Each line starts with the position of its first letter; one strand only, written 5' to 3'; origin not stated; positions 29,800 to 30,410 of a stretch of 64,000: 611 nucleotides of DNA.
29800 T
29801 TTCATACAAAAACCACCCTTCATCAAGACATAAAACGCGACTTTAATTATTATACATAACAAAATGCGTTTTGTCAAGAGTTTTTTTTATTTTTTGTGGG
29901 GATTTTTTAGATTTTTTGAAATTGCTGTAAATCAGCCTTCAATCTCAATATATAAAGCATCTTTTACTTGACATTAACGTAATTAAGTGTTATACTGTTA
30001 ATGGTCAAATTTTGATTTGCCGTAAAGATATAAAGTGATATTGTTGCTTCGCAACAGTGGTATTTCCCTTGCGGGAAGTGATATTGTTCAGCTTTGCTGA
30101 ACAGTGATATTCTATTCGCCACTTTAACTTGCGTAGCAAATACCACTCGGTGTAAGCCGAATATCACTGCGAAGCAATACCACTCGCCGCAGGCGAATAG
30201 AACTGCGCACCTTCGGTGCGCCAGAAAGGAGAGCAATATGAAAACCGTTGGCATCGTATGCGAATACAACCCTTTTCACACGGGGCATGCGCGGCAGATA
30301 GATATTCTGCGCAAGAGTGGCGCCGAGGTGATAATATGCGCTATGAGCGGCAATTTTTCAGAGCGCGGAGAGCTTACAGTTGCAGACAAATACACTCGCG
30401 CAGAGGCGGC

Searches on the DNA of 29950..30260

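Call 13: search_rna_families(source=window, start=29950, end=30260, threshold=evalue, max_evalue=10, show_alignments=2)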
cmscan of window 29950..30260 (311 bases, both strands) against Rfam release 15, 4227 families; matches with E-value up to 10: 4.
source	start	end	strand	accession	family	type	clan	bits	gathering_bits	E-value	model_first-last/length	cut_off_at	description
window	30033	30115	+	RF01706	Gut-1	Gene; sRNA;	-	45.4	50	5e-08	1-77/77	no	Gut-1 RNA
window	30135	30205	-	RF01706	Gut-1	Gene; sRNA;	-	44.1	50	1e-07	1-77/77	no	Gut-1 RNA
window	30074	30114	+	RF03299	mir-1000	Gene; miRNA;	-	14.3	50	2.7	1-72/72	no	mir-1000 microRNA precursor family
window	30064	30077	+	RF01370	CRISPR-DR57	Gene; CRISPR;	-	12.6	39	7.6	8-21/37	no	CRISPR RNA direct repeat element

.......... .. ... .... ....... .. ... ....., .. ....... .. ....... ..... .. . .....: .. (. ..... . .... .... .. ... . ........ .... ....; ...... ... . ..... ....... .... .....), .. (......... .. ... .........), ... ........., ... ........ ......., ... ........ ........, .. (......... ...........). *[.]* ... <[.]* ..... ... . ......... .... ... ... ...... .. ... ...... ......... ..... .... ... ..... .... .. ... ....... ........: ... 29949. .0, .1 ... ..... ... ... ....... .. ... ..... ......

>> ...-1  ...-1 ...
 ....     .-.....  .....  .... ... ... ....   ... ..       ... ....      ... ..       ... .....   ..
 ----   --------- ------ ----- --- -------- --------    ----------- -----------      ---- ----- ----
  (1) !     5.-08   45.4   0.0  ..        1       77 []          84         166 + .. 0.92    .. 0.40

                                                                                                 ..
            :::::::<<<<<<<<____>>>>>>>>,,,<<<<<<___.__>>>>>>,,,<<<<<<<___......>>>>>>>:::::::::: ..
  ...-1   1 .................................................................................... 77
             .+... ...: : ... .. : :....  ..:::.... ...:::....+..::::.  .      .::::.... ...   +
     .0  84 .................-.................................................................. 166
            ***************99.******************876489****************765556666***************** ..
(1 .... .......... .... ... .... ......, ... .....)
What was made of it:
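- Rfam's consensus includes such pairs (call 13).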
